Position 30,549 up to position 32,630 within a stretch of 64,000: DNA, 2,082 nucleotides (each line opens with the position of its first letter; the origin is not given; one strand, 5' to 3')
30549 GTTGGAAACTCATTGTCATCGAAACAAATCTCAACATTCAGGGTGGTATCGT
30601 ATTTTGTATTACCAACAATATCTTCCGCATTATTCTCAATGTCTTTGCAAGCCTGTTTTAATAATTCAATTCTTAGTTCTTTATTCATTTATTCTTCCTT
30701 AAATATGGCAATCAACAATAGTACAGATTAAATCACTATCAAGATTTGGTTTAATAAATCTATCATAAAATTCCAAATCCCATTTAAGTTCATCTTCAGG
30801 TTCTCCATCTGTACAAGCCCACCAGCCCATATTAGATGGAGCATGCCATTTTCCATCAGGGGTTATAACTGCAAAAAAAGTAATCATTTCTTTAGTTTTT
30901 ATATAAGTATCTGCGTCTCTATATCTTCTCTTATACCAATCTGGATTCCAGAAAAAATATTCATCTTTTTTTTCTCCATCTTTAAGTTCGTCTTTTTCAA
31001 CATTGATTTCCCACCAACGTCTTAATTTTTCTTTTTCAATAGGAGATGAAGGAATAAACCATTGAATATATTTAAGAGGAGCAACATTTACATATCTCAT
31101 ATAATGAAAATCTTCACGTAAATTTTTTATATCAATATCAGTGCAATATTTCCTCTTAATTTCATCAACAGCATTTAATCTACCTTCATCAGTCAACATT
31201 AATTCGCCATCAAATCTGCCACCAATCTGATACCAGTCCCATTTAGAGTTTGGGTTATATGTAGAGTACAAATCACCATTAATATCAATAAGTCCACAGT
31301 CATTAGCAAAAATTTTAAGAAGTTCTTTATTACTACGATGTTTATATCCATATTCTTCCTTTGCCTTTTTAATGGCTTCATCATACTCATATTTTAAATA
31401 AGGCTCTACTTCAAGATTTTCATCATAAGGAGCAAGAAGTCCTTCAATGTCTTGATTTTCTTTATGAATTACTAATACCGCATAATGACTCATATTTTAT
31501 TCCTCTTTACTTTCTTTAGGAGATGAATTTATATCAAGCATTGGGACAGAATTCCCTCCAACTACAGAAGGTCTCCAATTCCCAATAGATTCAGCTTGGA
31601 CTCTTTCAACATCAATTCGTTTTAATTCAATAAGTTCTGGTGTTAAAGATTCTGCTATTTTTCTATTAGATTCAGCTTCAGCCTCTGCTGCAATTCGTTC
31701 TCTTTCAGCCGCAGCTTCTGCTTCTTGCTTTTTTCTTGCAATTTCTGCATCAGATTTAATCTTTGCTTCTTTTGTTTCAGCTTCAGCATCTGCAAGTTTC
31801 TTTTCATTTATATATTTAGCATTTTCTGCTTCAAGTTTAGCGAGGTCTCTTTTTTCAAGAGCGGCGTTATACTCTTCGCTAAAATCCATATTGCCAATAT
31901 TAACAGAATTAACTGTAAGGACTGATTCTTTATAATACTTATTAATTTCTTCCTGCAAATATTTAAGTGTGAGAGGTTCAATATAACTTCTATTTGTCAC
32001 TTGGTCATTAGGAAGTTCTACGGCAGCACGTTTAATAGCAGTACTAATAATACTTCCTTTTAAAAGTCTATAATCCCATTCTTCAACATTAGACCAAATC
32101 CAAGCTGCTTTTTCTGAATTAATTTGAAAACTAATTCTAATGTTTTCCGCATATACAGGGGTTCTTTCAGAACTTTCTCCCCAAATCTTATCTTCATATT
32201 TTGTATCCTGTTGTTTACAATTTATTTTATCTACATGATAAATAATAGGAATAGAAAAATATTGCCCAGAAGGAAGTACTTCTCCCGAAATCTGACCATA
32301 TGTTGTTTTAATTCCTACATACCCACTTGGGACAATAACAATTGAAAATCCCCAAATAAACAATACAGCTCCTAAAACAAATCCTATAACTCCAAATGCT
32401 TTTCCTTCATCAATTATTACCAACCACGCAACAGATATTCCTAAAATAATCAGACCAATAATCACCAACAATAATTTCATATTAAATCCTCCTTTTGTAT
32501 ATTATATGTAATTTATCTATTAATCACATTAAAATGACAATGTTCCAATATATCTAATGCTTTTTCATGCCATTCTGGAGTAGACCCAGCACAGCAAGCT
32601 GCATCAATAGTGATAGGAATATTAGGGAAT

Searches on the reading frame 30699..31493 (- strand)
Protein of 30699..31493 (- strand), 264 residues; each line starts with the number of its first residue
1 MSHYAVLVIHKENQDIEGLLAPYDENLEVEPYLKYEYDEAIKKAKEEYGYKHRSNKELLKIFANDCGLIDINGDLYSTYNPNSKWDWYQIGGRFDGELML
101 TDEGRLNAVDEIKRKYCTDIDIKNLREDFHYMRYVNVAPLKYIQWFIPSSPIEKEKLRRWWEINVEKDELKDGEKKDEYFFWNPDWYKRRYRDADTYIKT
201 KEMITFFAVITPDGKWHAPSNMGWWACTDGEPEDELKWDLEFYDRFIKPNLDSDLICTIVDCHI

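Call 7: search_protein_families(library=phrogs, proteins=[window:30699-31493:-], max_evalue=0.001)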
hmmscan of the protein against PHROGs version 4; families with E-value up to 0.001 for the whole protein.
window:30699-31493:- (264 aa): 1 family
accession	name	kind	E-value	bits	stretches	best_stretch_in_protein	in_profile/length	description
phrog_10079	-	unknown function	4.6e-27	96.3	1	73-264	151-344/344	-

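Call 20: search_protein_families(library=pfam, proteins=[window:30699-31493:-], max_evalue=0.01)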
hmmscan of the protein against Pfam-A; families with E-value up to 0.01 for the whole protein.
window:30699-31493:- (264 aa): 0 families

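Call 36: search_protein_families(library=ncbifam, proteins=[window:30699-31493:-], max_evalue=0.01)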
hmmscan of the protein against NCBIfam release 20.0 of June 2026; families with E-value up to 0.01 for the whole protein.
window:30699-31493:- (264 aa): 0 families

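Call 37: search_protein_families(library=padloc, proteins=[window:30699-31493:-], max_evalue=0.01)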
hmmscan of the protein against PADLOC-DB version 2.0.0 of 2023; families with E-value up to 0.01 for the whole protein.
window:30699-31493:- (264 aa): 0 families

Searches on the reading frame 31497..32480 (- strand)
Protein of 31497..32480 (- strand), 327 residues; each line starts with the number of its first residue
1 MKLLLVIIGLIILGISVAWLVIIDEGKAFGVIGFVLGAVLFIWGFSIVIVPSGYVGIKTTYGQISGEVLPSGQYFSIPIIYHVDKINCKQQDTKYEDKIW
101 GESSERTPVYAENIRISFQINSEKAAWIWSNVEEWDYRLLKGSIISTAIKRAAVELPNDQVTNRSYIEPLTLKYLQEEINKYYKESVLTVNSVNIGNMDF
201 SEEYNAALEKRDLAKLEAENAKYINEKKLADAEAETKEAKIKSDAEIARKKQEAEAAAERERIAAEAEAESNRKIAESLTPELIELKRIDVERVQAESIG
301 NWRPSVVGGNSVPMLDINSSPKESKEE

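Call 7: search_protein_families(library=phrogs, proteins=[window:31497-32480:-], max_evalue=0.001)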
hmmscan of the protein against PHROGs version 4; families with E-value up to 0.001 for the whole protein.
window:31497-32480:- (327 aa): 1 family
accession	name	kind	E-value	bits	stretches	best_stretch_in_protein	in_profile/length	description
phrog_200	-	other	1.6e-39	137.1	1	5-325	49-367/379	lipoprotein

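Call 20: search_protein_families(library=pfam, proteins=[window:31497-32480:-], max_evalue=0.01)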
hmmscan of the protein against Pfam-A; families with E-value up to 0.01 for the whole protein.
window:31497-32480:- (327 aa): 1 family
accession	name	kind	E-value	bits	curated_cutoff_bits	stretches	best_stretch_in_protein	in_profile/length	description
PF01145.31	Band_7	-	2.9e-10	40.9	23.6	1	49-228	2-168/176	SPFH domain / Band 7 family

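Call 37: search_protein_families(library=padloc, proteins=[window:31497-32480:-], max_evalue=0.01)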
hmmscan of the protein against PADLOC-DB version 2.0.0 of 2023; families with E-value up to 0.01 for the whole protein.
window:31497-32480:- (327 aa): 0 families
